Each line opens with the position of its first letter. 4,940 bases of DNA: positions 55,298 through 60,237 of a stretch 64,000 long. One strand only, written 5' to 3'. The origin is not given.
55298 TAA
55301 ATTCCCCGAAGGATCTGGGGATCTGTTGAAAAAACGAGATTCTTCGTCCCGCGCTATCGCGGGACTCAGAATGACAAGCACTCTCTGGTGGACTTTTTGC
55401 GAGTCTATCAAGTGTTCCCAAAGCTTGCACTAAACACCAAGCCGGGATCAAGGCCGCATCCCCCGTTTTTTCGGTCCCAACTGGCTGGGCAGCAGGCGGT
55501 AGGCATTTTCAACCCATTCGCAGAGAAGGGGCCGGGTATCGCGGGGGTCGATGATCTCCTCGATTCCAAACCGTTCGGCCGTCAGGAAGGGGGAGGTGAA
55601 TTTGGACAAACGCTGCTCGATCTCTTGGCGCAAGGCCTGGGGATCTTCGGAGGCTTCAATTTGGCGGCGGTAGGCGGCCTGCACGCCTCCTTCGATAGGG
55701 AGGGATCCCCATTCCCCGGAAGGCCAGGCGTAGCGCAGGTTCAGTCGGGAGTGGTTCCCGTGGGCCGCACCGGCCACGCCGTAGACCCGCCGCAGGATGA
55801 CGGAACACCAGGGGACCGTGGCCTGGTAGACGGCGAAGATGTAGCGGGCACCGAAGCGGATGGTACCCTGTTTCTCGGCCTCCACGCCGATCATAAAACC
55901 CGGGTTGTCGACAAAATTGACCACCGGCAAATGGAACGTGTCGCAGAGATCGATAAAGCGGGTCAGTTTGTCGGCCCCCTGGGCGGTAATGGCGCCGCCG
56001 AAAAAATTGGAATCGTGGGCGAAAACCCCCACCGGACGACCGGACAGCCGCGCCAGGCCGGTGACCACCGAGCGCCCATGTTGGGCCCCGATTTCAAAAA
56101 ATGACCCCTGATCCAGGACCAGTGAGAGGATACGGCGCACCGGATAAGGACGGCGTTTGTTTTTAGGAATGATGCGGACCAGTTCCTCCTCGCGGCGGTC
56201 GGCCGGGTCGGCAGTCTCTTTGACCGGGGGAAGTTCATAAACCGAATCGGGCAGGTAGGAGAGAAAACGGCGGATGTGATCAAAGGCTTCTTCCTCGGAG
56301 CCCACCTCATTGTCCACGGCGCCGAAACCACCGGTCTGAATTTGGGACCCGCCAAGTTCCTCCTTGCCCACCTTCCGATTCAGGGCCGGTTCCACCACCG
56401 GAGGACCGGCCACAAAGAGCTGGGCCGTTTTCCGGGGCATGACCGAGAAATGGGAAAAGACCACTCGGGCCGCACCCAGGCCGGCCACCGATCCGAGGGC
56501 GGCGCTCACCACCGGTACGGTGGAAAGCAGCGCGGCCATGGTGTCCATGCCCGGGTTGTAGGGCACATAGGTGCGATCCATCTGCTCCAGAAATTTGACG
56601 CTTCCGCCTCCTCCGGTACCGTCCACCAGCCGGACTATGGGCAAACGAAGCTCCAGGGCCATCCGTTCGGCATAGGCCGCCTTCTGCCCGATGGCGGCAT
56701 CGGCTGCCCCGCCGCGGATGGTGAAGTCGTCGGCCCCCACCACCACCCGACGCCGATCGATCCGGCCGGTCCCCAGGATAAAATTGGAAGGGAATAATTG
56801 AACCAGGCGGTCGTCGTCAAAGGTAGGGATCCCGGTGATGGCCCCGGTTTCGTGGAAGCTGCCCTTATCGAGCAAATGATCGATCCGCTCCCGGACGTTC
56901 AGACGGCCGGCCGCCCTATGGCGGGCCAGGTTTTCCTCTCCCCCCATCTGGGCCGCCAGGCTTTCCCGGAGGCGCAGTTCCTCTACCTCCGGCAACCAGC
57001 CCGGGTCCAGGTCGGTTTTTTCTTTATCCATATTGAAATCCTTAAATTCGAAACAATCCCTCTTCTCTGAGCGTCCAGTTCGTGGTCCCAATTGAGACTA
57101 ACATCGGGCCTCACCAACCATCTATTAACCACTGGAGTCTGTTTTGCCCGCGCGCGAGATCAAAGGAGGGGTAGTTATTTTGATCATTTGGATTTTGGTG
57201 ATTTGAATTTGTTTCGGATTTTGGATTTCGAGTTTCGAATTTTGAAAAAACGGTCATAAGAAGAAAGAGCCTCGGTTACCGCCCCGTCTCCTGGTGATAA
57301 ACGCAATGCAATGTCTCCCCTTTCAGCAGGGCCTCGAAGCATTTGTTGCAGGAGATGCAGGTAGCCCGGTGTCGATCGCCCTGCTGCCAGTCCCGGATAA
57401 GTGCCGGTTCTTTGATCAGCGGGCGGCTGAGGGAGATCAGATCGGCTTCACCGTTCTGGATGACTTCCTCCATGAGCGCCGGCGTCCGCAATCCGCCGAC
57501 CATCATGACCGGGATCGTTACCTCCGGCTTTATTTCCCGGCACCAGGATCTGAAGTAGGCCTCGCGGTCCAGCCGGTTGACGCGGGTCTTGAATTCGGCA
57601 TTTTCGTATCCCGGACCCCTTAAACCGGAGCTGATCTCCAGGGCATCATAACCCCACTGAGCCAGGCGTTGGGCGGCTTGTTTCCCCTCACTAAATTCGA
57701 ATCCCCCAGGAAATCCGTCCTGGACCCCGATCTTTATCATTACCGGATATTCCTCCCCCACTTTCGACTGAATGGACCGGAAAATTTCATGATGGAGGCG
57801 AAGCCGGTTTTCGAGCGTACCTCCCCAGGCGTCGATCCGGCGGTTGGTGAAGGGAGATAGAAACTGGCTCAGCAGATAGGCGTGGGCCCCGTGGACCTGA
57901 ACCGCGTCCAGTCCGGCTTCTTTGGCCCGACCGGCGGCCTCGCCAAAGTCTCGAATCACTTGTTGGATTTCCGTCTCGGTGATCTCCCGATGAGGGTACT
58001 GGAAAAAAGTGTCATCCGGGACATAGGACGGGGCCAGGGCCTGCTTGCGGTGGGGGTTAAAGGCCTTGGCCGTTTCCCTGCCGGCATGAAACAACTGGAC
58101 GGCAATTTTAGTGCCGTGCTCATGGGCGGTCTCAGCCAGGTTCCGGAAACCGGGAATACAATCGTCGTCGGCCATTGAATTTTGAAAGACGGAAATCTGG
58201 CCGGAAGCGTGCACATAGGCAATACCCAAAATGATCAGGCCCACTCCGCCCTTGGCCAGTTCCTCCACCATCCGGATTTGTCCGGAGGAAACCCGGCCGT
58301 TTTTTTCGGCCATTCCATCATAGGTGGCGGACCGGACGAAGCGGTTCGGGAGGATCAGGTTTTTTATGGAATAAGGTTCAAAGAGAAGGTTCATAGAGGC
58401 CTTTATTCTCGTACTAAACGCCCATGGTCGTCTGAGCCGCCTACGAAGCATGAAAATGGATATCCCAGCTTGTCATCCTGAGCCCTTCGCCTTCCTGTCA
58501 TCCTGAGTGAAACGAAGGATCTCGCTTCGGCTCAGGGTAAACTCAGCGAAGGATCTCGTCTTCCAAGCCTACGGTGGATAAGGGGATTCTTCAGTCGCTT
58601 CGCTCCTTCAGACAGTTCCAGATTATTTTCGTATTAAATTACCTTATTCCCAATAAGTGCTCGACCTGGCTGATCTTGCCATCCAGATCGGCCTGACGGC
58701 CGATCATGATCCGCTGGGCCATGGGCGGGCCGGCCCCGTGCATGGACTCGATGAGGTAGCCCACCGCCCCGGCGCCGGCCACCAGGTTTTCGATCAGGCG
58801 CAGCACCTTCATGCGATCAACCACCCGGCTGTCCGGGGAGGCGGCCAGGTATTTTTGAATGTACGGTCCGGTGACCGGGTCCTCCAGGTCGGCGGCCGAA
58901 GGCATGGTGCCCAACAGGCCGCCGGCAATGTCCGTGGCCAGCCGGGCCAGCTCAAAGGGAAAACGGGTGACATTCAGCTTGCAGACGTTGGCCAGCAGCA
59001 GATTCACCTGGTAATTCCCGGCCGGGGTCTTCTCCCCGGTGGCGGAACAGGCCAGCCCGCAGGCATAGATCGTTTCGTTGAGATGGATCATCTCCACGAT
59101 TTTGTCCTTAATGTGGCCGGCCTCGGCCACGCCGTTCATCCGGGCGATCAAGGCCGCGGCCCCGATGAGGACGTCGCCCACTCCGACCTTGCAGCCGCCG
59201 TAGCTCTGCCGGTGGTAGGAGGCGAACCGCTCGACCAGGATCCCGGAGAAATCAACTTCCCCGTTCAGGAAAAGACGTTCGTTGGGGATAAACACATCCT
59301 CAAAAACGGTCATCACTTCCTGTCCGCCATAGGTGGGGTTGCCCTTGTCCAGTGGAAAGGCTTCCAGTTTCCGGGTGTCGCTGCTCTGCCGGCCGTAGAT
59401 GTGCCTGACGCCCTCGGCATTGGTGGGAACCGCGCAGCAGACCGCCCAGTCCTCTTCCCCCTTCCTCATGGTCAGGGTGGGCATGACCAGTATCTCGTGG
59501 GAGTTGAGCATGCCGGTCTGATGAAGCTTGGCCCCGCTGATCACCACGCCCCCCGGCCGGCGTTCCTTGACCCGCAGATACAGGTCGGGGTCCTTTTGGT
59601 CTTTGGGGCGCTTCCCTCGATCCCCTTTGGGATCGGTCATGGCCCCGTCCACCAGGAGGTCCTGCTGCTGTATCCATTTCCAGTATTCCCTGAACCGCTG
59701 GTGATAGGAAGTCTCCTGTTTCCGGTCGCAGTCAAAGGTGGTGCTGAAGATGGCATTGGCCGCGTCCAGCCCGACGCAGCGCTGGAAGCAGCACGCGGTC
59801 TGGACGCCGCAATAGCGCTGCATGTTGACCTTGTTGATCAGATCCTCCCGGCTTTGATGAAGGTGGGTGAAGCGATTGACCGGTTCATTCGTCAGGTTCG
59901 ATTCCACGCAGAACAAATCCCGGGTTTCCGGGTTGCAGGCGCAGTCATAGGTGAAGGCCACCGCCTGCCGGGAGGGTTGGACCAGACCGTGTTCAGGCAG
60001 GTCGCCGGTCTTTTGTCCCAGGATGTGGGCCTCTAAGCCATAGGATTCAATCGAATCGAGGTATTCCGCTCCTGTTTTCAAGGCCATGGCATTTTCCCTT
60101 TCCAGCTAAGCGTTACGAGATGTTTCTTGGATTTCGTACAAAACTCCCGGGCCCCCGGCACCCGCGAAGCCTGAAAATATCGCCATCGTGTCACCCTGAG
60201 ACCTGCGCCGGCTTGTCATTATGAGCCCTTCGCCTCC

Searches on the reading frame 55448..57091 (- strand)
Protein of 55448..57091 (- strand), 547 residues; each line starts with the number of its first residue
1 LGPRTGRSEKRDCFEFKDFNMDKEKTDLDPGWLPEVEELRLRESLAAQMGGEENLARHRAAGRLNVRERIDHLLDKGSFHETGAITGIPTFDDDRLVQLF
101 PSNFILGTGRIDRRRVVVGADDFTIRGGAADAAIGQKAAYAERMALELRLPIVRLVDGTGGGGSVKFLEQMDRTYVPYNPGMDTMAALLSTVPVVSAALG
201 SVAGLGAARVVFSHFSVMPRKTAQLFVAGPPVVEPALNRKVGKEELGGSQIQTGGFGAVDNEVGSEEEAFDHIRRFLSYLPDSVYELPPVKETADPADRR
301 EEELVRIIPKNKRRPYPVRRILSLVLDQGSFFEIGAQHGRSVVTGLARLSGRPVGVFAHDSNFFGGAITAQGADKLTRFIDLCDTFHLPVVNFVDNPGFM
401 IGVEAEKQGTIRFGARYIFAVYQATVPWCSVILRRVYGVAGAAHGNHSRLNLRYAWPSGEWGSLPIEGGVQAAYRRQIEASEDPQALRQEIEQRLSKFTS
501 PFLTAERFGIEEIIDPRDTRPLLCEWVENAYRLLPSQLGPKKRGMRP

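Call 16: search_protein_families(library=pfam, proteins=[window:55448-57091:-], max_evalue=0.001)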
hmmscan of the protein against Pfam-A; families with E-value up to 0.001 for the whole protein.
window:55448-57091:- (547 aa): 2 families
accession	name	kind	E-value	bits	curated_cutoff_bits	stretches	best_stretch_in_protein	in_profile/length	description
PF01039.27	Carboxyl_trans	-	6.6e-91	305.8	22.3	1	58-525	2-473/493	Carboxyl transferase domain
PF03255.19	ACCA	-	4.6e-10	39.6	23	1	339-433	91-193/310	Acetyl co-enzyme A carboxylase carboxyltransferase-like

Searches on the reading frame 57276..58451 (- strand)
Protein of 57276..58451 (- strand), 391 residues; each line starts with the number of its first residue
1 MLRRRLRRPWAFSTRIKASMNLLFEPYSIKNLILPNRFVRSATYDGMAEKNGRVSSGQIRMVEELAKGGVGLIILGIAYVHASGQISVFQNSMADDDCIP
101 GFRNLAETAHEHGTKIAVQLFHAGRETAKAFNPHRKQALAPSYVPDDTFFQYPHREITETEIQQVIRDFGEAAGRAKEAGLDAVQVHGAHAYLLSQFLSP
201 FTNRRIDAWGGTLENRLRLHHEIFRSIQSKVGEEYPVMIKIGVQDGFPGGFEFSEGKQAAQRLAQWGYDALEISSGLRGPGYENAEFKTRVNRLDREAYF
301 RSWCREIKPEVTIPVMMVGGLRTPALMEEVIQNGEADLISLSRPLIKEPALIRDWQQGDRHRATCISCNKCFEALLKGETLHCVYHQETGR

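Call 16: search_protein_families(library=pfam, proteins=[window:57276-58451:-], max_evalue=0.001)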
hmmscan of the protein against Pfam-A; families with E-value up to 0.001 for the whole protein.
window:57276-58451:- (391 aa): 1 family
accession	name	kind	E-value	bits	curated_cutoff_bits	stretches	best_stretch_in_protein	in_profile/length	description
PF00724.26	Oxidored_FMN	-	3.7e-63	214.3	27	1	23-358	2-338/342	NADH:flavin oxidoreductase / NADH oxidase family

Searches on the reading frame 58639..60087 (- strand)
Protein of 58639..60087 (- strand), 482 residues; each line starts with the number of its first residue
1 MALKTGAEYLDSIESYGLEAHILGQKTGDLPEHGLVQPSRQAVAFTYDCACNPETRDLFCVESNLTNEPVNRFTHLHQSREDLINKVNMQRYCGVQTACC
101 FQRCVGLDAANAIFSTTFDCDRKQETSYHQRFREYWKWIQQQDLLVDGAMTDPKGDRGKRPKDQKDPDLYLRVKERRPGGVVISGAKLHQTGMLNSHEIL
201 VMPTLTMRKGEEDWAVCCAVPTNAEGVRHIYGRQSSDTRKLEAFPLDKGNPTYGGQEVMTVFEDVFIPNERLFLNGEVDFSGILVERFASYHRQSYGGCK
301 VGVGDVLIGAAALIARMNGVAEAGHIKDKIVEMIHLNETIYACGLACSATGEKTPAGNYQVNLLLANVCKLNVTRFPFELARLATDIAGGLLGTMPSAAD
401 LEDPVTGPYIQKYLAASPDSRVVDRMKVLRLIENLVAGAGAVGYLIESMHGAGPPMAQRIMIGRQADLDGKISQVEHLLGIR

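Call 16: search_protein_families(library=pfam, proteins=[window:58639-60087:-], max_evalue=0.001)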
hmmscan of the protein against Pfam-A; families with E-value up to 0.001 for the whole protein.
window:58639-60087:- (482 aa): 2 families
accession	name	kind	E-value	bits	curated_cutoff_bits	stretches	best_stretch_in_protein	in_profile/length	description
PF11794.13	HpaB_N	-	1.5e-85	287.5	35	1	5-274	1-270/270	4-hydroxyphenylacetate 3-hydroxylase N terminal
PF03241.18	HpaB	-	2.8e-70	236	25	1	284-480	4-202/202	4-hydroxyphenylacetate 3-hydroxylase C terminal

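Call 24: search_solved_structures(query=window:58639-60084:-, max_evalue=0.00001, show_alignments=1)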
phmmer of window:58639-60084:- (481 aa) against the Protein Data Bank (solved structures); distinct sequences matched with E-value up to 0.00001: 15.
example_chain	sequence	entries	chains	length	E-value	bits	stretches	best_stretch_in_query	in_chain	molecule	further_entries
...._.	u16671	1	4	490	1.3e-181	607.8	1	2-480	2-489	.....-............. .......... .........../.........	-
6vjr_A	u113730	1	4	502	2.6e-159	534.2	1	2-480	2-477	Vinylacetyl-CoA Delta-isomerase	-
2yyk_A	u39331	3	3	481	1.7e-30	109.4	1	3-449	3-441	4-hydroxyphenylacetate-3-hydroxylase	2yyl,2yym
2yyg_A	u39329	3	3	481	2.6e-30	108.8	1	3-449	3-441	4-hydroxyphenylacetate-3-hydroxylase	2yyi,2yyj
9lft_A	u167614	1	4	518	3.5e-22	82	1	3-437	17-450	4-Hydroxyphenylacetate-3-monooxygenase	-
4oo2_A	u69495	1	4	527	8e-22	80.8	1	4-437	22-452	Chlorophenol-4-monooxygenase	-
7dbw_C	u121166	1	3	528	8.2e-20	74.2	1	126-472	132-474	4-hydroxyphenylacetate 3-hydroxylase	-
9j9j_A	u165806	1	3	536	8.7e-20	74.1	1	126-472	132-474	4-nitrophenol 4-monooxygenase/4-nitrocatechol 2-monooxygenase, oxygenase component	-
6b1b_A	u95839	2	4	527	1.6e-19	73.3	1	4-472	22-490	4-hydroxyphenylacetate 3-monooxygenase, oxygenase subunit | 4-hydroxyphenylacetate 3-monooxygenase oxygenase component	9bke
6qyh_A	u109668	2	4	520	2.2e-19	72.8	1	4-472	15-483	4-hydroxyphenylacetate 3-monooxygenase oxygenase component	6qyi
6eb0_A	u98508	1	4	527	2.3e-19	72.7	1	4-472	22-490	4-hydroxyphenylacetate 3-monooxygenase, oxygenase subunit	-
3hwc_A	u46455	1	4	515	7.4e-18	67.7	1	3-450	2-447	Chlorophenol-4-monooxygenase component 2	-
6jhm_A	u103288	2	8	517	5.7e-17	64.8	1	2-469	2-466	Chlorophenol monooxygenase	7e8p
7e8q_A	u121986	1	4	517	1.4e-16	63.5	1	2-469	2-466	Chlorophenol monooxygenase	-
4g5e_A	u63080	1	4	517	3.5e-15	58.9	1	2-465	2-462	2,4,6-Trichlorophenol 4-monooxygenase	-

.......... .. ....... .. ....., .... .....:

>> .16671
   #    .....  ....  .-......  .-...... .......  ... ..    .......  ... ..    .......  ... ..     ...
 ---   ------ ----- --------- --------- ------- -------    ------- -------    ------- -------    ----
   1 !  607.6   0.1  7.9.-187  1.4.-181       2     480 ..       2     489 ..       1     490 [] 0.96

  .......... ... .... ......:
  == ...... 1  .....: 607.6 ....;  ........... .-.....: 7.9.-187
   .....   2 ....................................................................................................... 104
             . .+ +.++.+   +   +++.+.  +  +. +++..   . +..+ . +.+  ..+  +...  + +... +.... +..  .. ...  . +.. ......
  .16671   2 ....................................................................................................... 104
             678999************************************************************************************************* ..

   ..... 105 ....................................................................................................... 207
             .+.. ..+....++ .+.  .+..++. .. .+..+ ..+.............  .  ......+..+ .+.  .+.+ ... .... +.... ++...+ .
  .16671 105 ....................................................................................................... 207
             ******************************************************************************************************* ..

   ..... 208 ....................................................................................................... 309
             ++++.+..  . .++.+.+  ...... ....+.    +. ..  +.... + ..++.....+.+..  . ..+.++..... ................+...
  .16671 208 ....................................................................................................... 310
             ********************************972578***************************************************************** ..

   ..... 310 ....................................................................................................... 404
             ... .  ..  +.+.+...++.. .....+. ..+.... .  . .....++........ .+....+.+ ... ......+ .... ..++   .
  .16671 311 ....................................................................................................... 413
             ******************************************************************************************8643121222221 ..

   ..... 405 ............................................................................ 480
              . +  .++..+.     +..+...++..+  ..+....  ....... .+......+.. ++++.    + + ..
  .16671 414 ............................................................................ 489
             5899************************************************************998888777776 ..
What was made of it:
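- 58639..60087 (-): 4-hydroxybutyryl-CoA dehydratase (AbfD) orthologue. This is associated context, not part of the fusion gene. 608 bits to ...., with the Cys/His cluster ligands aligned (call 24).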
